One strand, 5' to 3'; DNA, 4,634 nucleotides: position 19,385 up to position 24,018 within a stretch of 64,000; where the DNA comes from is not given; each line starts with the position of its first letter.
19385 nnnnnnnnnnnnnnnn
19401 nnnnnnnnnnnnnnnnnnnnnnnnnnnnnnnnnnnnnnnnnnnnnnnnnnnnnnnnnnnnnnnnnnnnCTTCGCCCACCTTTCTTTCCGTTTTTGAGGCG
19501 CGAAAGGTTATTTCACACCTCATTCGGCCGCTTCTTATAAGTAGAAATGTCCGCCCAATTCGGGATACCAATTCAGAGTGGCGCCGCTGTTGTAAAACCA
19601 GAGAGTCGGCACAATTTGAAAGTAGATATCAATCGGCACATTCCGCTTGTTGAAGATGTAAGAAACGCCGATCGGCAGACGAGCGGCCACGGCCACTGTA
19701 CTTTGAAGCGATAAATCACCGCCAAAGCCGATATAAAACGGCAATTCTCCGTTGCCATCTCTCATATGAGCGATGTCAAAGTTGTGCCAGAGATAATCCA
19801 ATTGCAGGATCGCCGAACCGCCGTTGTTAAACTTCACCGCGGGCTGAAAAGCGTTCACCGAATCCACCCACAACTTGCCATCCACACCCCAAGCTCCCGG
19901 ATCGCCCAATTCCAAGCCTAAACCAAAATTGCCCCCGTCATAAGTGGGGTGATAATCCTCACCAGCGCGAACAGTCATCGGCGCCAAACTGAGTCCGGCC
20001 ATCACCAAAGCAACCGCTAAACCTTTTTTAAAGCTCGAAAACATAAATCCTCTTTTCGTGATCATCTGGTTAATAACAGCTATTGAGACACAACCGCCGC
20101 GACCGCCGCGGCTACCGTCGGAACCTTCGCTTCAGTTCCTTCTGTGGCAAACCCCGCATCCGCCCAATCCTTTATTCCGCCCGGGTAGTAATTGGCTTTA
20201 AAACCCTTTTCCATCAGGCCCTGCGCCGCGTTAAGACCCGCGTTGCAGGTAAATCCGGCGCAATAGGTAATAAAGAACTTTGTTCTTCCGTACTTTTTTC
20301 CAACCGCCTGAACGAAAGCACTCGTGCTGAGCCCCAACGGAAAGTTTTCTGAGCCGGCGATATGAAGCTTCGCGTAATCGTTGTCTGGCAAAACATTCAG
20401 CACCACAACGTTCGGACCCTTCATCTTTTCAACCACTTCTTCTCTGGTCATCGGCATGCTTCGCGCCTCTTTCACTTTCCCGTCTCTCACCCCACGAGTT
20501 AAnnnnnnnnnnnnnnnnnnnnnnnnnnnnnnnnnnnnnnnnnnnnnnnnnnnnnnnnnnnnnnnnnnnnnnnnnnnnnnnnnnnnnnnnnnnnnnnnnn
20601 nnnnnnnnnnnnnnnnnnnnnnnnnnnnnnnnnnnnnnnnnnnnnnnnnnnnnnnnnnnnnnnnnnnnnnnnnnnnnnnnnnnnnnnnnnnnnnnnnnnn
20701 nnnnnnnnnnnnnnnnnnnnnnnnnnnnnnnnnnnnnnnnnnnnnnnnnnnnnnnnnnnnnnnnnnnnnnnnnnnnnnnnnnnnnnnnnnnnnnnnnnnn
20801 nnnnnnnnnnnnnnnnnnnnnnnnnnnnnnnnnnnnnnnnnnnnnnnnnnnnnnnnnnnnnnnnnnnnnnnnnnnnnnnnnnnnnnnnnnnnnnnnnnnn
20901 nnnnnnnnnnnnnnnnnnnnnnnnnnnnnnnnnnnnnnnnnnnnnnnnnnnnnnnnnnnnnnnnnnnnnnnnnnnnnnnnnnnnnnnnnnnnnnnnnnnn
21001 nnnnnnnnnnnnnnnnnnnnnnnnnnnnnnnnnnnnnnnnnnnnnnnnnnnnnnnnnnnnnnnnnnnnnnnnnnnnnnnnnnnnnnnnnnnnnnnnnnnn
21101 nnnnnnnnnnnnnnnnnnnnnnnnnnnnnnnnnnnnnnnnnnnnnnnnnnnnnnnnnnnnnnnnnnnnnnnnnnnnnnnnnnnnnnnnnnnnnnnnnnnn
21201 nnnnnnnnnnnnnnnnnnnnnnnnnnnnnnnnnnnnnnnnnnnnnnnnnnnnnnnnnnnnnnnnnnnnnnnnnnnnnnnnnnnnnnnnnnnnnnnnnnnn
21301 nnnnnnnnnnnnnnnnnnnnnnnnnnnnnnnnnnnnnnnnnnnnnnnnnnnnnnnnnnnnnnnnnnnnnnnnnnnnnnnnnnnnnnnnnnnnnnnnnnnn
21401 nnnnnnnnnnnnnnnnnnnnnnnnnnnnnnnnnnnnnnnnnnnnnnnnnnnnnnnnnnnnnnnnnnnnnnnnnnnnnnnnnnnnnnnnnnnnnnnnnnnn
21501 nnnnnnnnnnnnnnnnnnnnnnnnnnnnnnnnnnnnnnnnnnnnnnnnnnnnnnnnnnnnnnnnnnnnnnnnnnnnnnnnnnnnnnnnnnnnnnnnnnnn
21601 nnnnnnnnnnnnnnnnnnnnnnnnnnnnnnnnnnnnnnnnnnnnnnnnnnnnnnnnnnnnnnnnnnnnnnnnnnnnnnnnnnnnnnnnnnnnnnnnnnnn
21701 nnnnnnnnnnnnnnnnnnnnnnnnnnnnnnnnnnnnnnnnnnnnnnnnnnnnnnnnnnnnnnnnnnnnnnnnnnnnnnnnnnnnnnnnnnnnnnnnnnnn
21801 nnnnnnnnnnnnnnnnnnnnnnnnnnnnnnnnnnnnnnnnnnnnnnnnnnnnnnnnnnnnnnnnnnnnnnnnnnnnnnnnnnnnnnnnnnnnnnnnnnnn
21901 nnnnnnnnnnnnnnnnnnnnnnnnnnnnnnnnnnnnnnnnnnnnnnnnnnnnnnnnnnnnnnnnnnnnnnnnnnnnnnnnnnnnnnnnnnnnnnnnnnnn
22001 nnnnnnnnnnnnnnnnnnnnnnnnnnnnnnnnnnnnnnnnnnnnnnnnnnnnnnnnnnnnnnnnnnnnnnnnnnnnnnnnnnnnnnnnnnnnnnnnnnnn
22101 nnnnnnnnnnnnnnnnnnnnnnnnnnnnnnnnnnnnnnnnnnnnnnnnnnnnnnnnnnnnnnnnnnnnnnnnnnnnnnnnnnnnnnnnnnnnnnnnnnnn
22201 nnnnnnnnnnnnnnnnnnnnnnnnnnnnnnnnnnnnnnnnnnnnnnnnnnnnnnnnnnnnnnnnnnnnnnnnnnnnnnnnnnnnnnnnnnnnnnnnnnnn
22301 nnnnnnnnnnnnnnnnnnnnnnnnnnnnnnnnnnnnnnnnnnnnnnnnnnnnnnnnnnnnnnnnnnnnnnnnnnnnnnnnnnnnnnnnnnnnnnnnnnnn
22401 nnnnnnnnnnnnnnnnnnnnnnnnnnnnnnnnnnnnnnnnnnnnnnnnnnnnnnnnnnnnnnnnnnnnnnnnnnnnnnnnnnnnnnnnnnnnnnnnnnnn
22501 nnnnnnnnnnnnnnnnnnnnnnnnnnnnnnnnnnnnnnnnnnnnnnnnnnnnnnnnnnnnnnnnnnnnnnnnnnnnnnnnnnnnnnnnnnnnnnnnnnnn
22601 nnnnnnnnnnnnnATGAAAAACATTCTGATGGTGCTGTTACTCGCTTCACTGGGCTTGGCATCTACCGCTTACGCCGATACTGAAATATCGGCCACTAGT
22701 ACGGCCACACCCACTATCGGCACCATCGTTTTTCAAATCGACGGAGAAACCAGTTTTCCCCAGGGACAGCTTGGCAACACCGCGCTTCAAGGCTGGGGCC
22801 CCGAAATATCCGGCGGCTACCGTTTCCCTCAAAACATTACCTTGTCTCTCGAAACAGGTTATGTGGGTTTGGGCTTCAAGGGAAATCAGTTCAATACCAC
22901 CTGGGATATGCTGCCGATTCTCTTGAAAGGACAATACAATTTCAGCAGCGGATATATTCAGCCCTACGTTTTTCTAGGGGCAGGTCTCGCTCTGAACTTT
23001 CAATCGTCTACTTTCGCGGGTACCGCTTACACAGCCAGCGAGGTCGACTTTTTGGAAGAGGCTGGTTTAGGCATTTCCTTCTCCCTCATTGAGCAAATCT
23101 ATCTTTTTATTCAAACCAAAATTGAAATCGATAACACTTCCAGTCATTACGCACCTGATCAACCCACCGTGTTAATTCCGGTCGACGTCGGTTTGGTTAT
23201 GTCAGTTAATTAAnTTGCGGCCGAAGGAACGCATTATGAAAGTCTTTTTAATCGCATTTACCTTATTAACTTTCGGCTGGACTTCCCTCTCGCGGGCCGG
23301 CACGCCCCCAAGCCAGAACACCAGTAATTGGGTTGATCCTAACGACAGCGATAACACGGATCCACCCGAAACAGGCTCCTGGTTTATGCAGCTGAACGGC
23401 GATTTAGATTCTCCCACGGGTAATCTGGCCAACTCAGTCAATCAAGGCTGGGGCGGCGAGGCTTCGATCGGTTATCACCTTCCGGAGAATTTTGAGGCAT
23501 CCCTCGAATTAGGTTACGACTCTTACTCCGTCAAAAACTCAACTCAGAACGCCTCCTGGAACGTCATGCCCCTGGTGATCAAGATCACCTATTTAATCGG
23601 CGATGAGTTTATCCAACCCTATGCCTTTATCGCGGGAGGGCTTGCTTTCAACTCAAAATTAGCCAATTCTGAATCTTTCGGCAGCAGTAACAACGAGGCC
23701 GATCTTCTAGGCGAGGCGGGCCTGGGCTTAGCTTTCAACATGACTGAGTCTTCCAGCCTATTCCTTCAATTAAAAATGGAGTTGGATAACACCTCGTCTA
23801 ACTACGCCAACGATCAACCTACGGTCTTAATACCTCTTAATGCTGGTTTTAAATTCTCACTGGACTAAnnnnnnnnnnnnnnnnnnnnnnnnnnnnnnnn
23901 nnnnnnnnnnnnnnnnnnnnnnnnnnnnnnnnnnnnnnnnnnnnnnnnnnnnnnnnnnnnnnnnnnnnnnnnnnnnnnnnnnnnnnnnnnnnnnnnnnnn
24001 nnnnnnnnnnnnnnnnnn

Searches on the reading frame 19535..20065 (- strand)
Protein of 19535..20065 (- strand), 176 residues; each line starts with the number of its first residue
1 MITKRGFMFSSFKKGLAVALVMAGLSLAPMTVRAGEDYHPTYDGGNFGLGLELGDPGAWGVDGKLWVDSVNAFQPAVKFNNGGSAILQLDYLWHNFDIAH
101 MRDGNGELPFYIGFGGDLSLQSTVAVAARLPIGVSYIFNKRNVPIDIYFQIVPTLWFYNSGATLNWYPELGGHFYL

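Call 27: search_protein_families(library=pfam, proteins=[window:19535-20065:-], max_evalue=0.01)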
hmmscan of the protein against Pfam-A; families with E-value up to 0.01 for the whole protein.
window:19535-20065:- (176 aa): 1 family
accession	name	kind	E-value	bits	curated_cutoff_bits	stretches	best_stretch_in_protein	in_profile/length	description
PF13161.12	DUF3996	-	0.0073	16.5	22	0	85-155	51-126/154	Protein of unknown function (DUF3996)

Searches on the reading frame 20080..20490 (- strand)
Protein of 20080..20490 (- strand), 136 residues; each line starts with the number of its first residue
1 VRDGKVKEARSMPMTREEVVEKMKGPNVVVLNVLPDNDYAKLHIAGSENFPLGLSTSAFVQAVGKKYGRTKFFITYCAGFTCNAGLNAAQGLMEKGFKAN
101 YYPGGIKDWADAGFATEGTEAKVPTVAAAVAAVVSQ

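Call 27: search_protein_families(library=pfam, proteins=[window:20080-20490:-], max_evalue=0.01)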
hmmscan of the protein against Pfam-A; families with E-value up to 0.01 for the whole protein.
window:20080-20490:- (136 aa): 1 family
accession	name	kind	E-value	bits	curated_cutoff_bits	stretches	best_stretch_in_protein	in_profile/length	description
PF00581.25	Rhodanese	-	1e-08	36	22.2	1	16-111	2-101/102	Rhodanese-like domain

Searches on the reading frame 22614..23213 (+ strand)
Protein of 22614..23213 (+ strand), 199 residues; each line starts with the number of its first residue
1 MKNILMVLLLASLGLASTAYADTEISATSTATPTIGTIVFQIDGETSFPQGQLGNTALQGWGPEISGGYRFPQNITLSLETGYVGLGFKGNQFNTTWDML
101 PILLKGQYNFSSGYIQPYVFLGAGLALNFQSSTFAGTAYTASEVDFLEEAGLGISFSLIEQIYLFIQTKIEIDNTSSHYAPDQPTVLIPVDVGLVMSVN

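Call 27: search_protein_families(library=pfam, proteins=[window:22614-23213:+], max_evalue=0.01)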
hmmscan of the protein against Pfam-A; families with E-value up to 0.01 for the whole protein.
window:22614-23213:+ (199 aa): 2 families
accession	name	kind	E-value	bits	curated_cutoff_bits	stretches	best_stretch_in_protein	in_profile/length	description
PF13505.12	OMP_b-brl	-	2e-07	31.8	28.7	1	8-164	2-146/175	Outer membrane protein beta-barrel domain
PF09411.16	PagL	-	0.00026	21.6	23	1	85-158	25-101/136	Lipid A 3-O-deacylase (PagL)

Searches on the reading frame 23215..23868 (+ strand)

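Call 27: search_protein_families(library=pfam, proteins=[window:23215-23868:+], max_evalue=0.01)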
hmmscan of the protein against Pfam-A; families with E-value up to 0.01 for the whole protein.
window:23215-23868:+ (217 aa): 2 families
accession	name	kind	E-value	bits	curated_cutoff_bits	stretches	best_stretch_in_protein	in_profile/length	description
PF13505.12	OMP_b-brl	-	9e-07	29.7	28.7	1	73-182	38-144/175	Outer membrane protein beta-barrel domain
PF13557.12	Phenol_MetA_deg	-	0.00032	21.2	22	1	52-198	85-233/242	Putative MetA-pathway of phenol degradation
